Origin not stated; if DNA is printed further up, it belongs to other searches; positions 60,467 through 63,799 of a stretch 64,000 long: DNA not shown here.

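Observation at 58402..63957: Two tandem LytTR response regulators ahead of a LytS-type kinase that carries a large periplasmic beta-propeller/Y_Y_Y sensor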

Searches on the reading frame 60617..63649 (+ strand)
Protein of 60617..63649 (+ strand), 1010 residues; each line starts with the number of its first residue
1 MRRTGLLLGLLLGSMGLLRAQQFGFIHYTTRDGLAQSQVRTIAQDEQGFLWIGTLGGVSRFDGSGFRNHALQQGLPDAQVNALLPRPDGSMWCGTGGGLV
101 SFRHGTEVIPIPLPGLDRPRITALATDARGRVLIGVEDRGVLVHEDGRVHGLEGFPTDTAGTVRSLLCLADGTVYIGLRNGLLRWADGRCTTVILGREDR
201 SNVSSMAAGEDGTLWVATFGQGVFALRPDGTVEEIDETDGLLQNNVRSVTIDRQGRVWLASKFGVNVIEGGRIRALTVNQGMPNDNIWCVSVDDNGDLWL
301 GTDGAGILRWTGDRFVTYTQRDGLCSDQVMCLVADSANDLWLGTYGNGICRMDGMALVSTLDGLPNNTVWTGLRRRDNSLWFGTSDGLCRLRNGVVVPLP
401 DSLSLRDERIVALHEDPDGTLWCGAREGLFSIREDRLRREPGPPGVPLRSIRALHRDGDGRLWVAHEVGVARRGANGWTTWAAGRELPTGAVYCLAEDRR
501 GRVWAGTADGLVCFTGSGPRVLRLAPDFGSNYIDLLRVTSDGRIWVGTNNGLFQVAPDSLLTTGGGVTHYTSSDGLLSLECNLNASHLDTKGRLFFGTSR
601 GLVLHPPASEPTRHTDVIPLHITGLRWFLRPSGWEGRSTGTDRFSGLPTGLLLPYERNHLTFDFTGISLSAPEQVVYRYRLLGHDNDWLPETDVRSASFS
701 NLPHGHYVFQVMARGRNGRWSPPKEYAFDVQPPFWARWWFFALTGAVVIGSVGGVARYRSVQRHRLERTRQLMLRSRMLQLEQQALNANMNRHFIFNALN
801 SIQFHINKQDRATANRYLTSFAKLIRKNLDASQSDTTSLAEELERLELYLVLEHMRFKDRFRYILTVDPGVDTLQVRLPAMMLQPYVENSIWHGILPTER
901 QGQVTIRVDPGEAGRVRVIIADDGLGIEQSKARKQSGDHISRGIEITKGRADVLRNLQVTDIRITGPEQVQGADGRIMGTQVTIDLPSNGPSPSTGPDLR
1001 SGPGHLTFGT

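Call 3: search_protein_families(library=pfam, proteins=[window:60617-63649:+], max_evalue=0.01)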
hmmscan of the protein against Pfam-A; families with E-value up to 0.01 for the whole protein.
window:60617-63649:+ (1010 aa): 6 families
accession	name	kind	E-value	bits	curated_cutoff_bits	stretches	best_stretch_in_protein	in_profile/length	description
PF07494.17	Reg_prop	-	9e-55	176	20.4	3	281-304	1-24/24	Two component regulator propeller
PF06580.19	His_kinase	-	2.4e-18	66.6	25.2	1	782-861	2-81/81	Histidine kinase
PF07495.19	Y_Y_Y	-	2.3e-14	53.5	26.6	1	670-729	3-63/65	Y_Y_Y domain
PF20067.5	SSL_N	-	1.7e-06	28.2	18.9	0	953-977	8-34/46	Strictosidine synthase-like, N-terminal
PF02518.31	HATPase_c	-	0.0011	19.8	26.4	1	881-950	8-83/111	Histidine kinase-, DNA gyrase B-, and HSP90-like ATPase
PF23748.1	Beta-prop_LRRK2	-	0.0063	16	26.9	0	73-100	269-296/359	LRRK2 beta propeller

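Call 4: search_protein_families(library=ncbifam, proteins=[window:60617-63649:+], max_evalue=0.01)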
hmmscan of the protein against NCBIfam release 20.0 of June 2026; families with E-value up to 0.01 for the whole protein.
window:60617-63649:+ (1010 aa): 2 families
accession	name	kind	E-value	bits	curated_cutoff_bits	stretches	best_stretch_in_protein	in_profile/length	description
NF052228.1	T9SS_PorZ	equivalog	5.3e-21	74.8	260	1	200-306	479-609/757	type IX secretion system anionic LPS delivery protein PorZ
NF045728.1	glycosyl_F510_1955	equivalog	0.0086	15.4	175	0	540-565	15-40/246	F510_1955 family glycosylhydrolase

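Call 5: find_homologous_proteins(query=window:60617-63649:+, max_evalue=1e-10)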
Query window:60617-63649:+ (1010 aa): 4185 proteins with E <= 1e-10 among 8000 candidates; the best 120 are listed.
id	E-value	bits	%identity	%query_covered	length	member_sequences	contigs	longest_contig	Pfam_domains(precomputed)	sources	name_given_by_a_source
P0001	0.0e+0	2116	90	100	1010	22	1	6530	PF07495.20,PF07494.18,PF06580.20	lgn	-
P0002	0.0e+0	2113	90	98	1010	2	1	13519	PF07495.20,PF07494.18,PF20067.6,PF06580.20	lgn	-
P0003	0.0e+0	1876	81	100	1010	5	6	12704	PF07495.20,PF07494.18,PF16819.12,PF06580.20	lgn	-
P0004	0.0e+0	1405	62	100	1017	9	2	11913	PF07495.20,PF07494.18,PF24684.2,PF06580.20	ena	-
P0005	0.0e+0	1320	61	98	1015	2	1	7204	PF07495.20,PF07494.18,PF06580.20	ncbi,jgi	-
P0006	0.0e+0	1306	59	98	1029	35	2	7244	PF07495.20,PF07494.18,PF06580.20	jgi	jgi:ligand-binding sensor domain-containing protein/two-component sensor histidine kinase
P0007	0.0e+0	1294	60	98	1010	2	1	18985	PF07495.20,PF07494.18,PF06580.20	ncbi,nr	ncbi:MAG: histidine kinase [Flavobacteriales bacterium]|nr:histidine kinase [Flavobacteriales bacter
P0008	0.0e+0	1280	59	98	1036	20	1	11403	PF07495.20,PF07494.18,PF20067.6,PF06580.20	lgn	-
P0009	0.0e+0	1274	60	96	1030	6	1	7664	PF07495.20,PF07494.18,PF06580.20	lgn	-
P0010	0.0e+0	1271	58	98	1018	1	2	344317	PF07495.20,PF07494.18,PF24684.2,PF06580.20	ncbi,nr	ncbi:MAG: histidine kinase [Flavobacteriales bacterium]|nr:histidine kinase [Flavobacteriales bacter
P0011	0.0e+0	1271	60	96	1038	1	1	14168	PF07495.20,PF07494.18,PF06580.20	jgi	-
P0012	0.0e+0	1265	57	100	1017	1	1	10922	PF07495.20,PF07494.18,PF06580.20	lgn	-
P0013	0.0e+0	1256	57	98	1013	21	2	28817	PF07495.20,PF23748.2,PF07494.18,PF02518.32,PF06580.20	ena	-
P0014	0.0e+0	1256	59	98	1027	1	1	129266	PF07495.20,PF07494.18,PF06580.20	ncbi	-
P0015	0.0e+0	1255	58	97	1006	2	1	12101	PF07495.20,PF07494.18,PF02518.32,PF06580.20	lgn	-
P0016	0.0e+0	1254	58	98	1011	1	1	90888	PF07495.20,PF07494.18,PF20067.6,PF06580.20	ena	-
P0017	0.0e+0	1250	56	98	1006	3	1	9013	PF07495.20,PF07494.18,PF06580.20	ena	-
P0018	0.0e+0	1247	58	99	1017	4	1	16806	PF07495.20,PF07494.18,PF24684.2,PF06580.20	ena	-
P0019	0.0e+0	1247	57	98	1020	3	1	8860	PF07495.20,PF23748.2,PF07494.18,PF24684.2,PF06580.20,PF08450.19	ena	-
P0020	0.0e+0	1245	56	99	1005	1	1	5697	PF07495.20,PF23748.2,PF07494.18,PF06580.20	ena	-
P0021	0.0e+0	1245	57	99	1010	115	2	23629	PF07495.20,PF07494.18,PF20067.6,PF06580.20,PF08450.19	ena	-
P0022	0.0e+0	1244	56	98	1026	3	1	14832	PF07495.20,PF07494.18,PF06580.20,PF08450.19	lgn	-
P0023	0.0e+0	1243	57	99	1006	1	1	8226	PF07495.20,PF07494.18,PF06580.20,PF08450.19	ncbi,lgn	-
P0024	0.0e+0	1243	57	99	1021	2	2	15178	PF07495.20,PF23748.2,PF07494.18,PF06580.20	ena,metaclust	metaclust:\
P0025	0.0e+0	1242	56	98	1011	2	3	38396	PF07495.20,PF07494.18,PF06580.20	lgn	-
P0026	0.0e+0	1241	57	98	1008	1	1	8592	PF07495.20,PF23748.2,PF07494.18,PF06580.20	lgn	-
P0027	0.0e+0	1241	57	98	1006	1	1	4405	PF07495.20,PF07494.18,PF06580.20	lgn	-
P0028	0.0e+0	1240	57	98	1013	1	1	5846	PF07495.20,PF07494.18,PF06580.20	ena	-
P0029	0.0e+0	1239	57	98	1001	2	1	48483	PF07495.20,PF07494.18,PF06580.20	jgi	jgi:ligand-binding sensor domain-containing protein/two-component sensor histidine kinase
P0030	0.0e+0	1239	57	99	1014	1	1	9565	PF07495.20,PF23748.2,PF07494.18,PF24684.2,PF06580.20,PF08450.19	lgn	-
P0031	0.0e+0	1236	56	99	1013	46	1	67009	PF07495.20,PF07494.18,PF24684.2,PF06580.20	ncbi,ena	-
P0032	0.0e+0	1236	57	97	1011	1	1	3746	PF07495.20,PF07494.18,PF06580.20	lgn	-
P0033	0.0e+0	1233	57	99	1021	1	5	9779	PF07495.20,PF07494.18,PF06580.20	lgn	-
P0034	0.0e+0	1233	57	98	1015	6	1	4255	PF07495.20,PF07494.18,PF06580.20,PF08450.19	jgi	jgi:ligand-binding sensor domain-containing protein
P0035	0.0e+0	1232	56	99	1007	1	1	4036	PF07495.20,PF23748.2,PF07494.18,PF06580.20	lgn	-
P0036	0.0e+0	1230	57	98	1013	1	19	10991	PF07495.20,PF23748.2,PF07494.18,PF06580.20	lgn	-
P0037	0.0e+0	1229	57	98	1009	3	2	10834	PF07495.20,PF07494.18,PF06580.20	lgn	-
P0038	0.0e+0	1229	55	99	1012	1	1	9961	PF07495.20,PF07494.18,PF06580.20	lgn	-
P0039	0.0e+0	1229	57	98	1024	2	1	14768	PF07495.20,PF07494.18,PF24684.2,PF06580.20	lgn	-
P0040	0.0e+0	1227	56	98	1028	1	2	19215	PF07495.20,PF07494.18,PF06580.20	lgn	-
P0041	0.0e+0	1226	55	99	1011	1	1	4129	PF07495.20,PF07494.18,PF16819.12,PF06580.20,PF08450.19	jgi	jgi:ligand-binding sensor domain-containing protein/two-component sensor histidine kinase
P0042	0.0e+0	1226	56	100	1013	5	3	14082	PF07495.20,PF23748.2,PF07494.18,PF06580.20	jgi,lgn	jgi:ligand-binding sensor domain-containing protein/two-component sensor histidine kinase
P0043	0.0e+0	1226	57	98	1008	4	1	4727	PF07495.20,PF23748.2,PF07494.18,PF06580.20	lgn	-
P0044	0.0e+0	1225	56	98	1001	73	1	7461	PF07495.20,PF07494.18,PF06580.20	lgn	-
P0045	0.0e+0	1225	57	96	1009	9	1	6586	PF07495.20,PF07494.18,PF06580.20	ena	-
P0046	0.0e+0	1224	57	97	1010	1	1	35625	PF07495.20,PF07494.18,PF24684.2,PF06580.20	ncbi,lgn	ncbi:MAG TPA: two-component regulator propeller domain-containing protein [Flavobacteriales bacteriu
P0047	0.0e+0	1224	56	97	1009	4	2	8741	PF07495.20,PF07494.18,PF06580.20,PF08450.19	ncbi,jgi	jgi:ligand-binding sensor domain-containing protein/two-component sensor histidine kinase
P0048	0.0e+0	1224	56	100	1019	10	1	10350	PF07495.20,PF23748.2,PF07494.18,PF06580.20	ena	-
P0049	0.0e+0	1224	57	100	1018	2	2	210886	PF07495.20,PF23748.2,PF07494.18,PF06580.20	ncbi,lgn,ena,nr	ncbi:MAG TPA: two-component regulator propeller domain-containing protein [Flavobacteriales bacteriu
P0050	0.0e+0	1223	57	97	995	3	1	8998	PF07495.20,PF23748.2,PF07494.18,PF06580.20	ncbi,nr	ncbi:MAG: histidine kinase [Flavobacteriales bacterium]|nr:histidine kinase [Flavobacteriales bacter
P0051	0.0e+0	1223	55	100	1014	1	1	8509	PF07495.20,PF07494.18,PF06580.20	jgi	jgi:ligand-binding sensor domain-containing protein/two-component sensor histidine kinase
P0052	0.0e+0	1223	57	98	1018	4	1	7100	PF07495.20,PF07494.18,PF02518.32,PF24684.2,PF06580.20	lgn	-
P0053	0.0e+0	1223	56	99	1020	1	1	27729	PF07495.20,PF07494.18,PF06580.20,PF08450.19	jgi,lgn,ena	-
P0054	0.0e+0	1220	56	99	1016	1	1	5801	PF07495.20,PF07494.18,PF06580.20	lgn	-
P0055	0.0e+0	1219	56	99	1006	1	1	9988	PF07495.20,PF07494.18,PF06580.20,PF08450.19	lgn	-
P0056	0.0e+0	1219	55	98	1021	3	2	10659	PF07495.20,PF07494.18,PF06580.20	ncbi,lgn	-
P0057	0.0e+0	1219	57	97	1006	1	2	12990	PF07495.20,PF23748.2,PF07494.18,PF06580.20,PF08450.19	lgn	-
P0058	0.0e+0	1218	56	98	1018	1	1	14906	PF07495.20,PF23748.2,PF07494.18,PF02518.32,PF06580.20,PF08450.19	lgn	-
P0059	0.0e+0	1218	56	99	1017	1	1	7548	PF07495.20,PF23748.2,PF07494.18,PF06580.20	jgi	jgi:ligand-binding sensor domain-containing protein/two-component sensor histidine kinase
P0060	0.0e+0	1215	56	98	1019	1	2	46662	PF07495.20,PF23748.2,PF07494.18,PF06580.20,PF08450.19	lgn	-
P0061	0.0e+0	1215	57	96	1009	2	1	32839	PF07495.20,PF07494.18,PF06580.20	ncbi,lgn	-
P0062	0.0e+0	1215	56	97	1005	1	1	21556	PF07495.20,PF07494.18,PF06580.20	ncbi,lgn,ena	-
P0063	0.0e+0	1213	56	98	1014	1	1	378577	PF07495.20,PF07494.18,PF06580.20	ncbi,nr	ncbi:MAG: histidine kinase [Flavobacteriales bacterium]|nr:histidine kinase [Flavobacteriales bacter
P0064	0.0e+0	1212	57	96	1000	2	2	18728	PF07495.20,PF07494.18,PF06580.20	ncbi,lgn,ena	-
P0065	0.0e+0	1210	56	100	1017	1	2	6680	PF07495.20,PF07494.18,PF06580.20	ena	-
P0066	0.0e+0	1208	56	98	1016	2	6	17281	PF07495.20,PF23748.2,PF07494.18,PF06580.20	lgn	-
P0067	0.0e+0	1208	56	98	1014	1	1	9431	PF07495.20,PF23748.2,PF07494.18,PF06580.20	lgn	-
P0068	0.0e+0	1207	56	98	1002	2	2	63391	PF07495.20,PF07494.18,PF06580.20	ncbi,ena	-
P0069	0.0e+0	1207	57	98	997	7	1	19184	PF07495.20,PF07494.18,PF06580.20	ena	-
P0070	0.0e+0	1206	56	99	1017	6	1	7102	PF07495.20,PF07494.18,PF02518.32,PF06580.20,PF08450.19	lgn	-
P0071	0.0e+0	1206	57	98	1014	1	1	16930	PF07495.20,PF07494.18,PF02518.32,PF06580.20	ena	-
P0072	0.0e+0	1206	56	98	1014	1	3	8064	PF07495.20,PF23748.2,PF07494.18,PF06580.20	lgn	-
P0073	0.0e+0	1205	56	98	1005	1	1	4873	PF07495.20,PF23748.2,PF07494.18,PF06580.20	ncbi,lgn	-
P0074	0.0e+0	1205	56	98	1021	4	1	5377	PF07495.20,PF23748.2,PF07494.18,PF06580.20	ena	-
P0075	0.0e+0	1205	55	98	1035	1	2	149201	PF07495.20,PF07494.18,PF06580.20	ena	-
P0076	0.0e+0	1204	56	96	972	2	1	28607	PF07495.20,PF23748.2,PF07494.18,PF06580.20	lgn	-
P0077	0.0e+0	1204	55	100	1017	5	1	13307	PF07495.20,PF07494.18,PF06580.20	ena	-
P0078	0.0e+0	1203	56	98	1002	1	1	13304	PF07495.20,PF07494.18,PF06580.20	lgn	-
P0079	0.0e+0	1202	56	98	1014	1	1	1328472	PF07495.20,PF07494.18,PF06580.20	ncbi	ncbi:MAG: two-component regulator propeller domain-containing protein [Flavobacteriales bacterium]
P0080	0.0e+0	1201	55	100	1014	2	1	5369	PF07495.20,PF23748.2,PF07494.18,PF06580.20,PF08450.19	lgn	-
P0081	0.0e+0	1201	56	98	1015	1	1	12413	PF07495.20,PF07494.18,PF06580.20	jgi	jgi:ligand-binding sensor domain-containing protein/two-component sensor histidine kinase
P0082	0.0e+0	1201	56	98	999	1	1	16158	PF07495.20,PF07494.18,PF06580.20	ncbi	-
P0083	0.0e+0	1200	55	99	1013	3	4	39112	PF07495.20,PF23748.2,PF07494.18,PF02518.32,PF06580.20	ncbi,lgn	-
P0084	0.0e+0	1199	56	97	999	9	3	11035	PF07495.20,PF07494.18,PF24684.2,PF06580.20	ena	-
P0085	0.0e+0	1198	54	98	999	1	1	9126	PF07495.20,PF23748.2,PF07494.18,PF06580.20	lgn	-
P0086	0.0e+0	1198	56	97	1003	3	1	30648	PF07495.20,PF23748.2,PF07494.18,PF24684.2,PF06580.20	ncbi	-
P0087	0.0e+0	1197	56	99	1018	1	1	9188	PF07495.20,PF23748.2,PF07494.18,PF02518.32,PF06580.20,PF08450.19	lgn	-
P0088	0.0e+0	1196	56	99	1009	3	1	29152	PF07495.20,PF07494.18,PF02518.32,PF06580.20,PF08450.19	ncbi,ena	-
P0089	0.0e+0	1196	55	100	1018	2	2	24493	PF07495.20,PF23748.2,PF07494.18,PF06580.20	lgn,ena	-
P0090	0.0e+0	1196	57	96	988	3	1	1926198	PF07495.20,PF07494.18,PF06580.20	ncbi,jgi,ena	-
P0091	0.0e+0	1196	55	100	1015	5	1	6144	PF07495.20,PF23748.2,PF07494.18,PF06580.20,PF08450.19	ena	-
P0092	0.0e+0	1195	56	100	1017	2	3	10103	PF07495.20,PF23748.2,PF07494.18,PF06580.20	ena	-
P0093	0.0e+0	1195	56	97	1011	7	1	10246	PF07495.20,PF07494.18,PF24684.2,PF06580.20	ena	-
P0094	0.0e+0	1194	56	100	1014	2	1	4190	PF07495.20,PF07494.18,PF06580.20,PF08450.19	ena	-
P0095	0.0e+0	1194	56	98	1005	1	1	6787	PF07495.20,PF07494.18,PF24684.2,PF06580.20,PF08450.19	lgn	-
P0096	0.0e+0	1193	55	97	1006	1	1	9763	PF07495.20,PF07494.18,PF24684.2,PF06580.20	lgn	-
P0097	0.0e+0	1193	57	97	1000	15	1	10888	PF07495.20,PF07494.18,PF06580.20,PF08450.19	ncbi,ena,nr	ncbi:MAG TPA: two-component regulator propeller domain-containing protein [Flavobacteriales bacteriu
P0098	0.0e+0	1192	56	100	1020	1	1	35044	PF07495.20,PF07494.18,PF02518.32,PF06580.20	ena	-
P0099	0.0e+0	1192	56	99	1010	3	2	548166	PF07495.20,PF23748.2,PF07494.18,PF06580.20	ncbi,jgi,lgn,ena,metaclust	metaclust:\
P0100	0.0e+0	1191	56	96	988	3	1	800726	PF07495.20,PF07494.18,PF24684.2,PF06580.20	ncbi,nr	ncbi:MAG: histidine kinase [Flavobacteriales bacterium]|nr:histidine kinase [Flavobacteriales bacter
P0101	0.0e+0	1190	55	98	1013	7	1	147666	PF07495.20,PF23748.2,PF07494.18,PF06580.20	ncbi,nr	ncbi:MAG: histidine kinase [Flavobacteriales bacterium]|nr:histidine kinase [Flavobacteriales bacter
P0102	0.0e+0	1190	58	94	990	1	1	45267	PF07495.20,PF23748.2,PF07494.18,PF06580.20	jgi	jgi:ligand-binding sensor domain-containing protein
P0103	0.0e+0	1187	56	97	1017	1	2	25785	PF07495.20,PF07494.18,PF06580.20,PF08450.19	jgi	-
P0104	0.0e+0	1186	55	96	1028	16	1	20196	PF07495.20,PF23748.2,PF07494.18,PF24684.2,PF06580.20,PF08450.19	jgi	-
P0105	0.0e+0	1186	54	100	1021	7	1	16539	PF07495.20,PF23748.2,PF07494.18,PF06580.20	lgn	-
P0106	0.0e+0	1185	55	98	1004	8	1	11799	PF07495.20,PF07494.18,PF06580.20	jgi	jgi:ligand-binding sensor domain-containing protein/two-component sensor histidine kinase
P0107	0.0e+0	1185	55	99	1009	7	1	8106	PF07495.20,PF07494.18,PF06580.20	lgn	-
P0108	0.0e+0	1184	56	96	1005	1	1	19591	PF07495.20,PF07494.18,PF06580.20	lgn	-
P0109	0.0e+0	1184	55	98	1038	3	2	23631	PF07495.20,PF23748.2,PF07494.18,PF02518.32,PF06580.20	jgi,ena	-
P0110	0.0e+0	1184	55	98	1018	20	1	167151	PF07495.20,PF23748.2,PF07494.18,PF06580.20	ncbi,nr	ncbi:MAG: histidine kinase [Flavobacteriales bacterium]|nr:histidine kinase [Flavobacteriales bacter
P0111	0.0e+0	1182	55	98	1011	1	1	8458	PF07495.20,PF07494.18,PF06580.20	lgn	-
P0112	0.0e+0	1182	55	98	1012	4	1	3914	PF07495.20,PF07494.18,PF24684.2,PF06580.20,PF08450.19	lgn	-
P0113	0.0e+0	1181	55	100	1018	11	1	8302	PF07495.20,PF07494.18,PF06580.20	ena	-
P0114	0.0e+0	1180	55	99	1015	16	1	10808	PF07495.20,PF07494.18,PF24421.2,PF06580.20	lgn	-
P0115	0.0e+0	1179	56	96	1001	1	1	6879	PF07495.20,PF07494.18,PF06580.20,PF08450.19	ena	-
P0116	0.0e+0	1179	55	97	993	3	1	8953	PF07495.20,PF07494.18,PF06580.20,PF08450.19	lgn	-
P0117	0.0e+0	1179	56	98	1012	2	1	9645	PF07495.20,PF07494.18,PF06580.20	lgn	-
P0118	0.0e+0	1178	56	96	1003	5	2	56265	PF07495.20,PF07494.18,PF02518.32,PF06580.20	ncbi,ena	-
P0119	0.0e+0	1178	55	96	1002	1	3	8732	PF07495.20,PF23748.2,PF07494.18,PF02518.32,PF06580.20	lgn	-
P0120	0.0e+0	1178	55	99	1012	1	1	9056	PF07495.20,PF07494.18,PF06580.20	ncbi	-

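Call 7: find_encoding_contigs(protein=P0010, flank=6000, max_places=2)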
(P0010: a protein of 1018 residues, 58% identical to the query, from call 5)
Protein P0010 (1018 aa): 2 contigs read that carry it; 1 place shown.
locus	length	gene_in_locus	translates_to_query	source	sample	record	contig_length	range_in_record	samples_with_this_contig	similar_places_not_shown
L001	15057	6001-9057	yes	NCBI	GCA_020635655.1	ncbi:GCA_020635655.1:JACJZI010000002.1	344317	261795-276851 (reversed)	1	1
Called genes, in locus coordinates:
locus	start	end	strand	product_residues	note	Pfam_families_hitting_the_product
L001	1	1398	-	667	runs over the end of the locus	PF00890:FAD_binding_2, PF01266:DAO (weak), PF07992:Pyr_redox_2 (faint), PF02910:Succ_DH_flav_C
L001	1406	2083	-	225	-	-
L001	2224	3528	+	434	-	PF05195:AMP_N, PF00557:Peptidase_M24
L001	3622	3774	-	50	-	-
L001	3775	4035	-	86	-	-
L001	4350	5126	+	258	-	PF00072:Response_reg, PF04397:LytTR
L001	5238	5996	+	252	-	PF00072:Response_reg, PF04397:LytTR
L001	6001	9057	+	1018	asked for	PF24684:Vgb_lyase (faint), PF07494:Reg_prop (faint), PF07495:Y_Y_Y, PF06580:His_kinase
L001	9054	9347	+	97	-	-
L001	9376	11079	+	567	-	-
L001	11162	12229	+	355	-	-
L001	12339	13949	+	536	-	-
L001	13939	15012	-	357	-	PF00586:AIRS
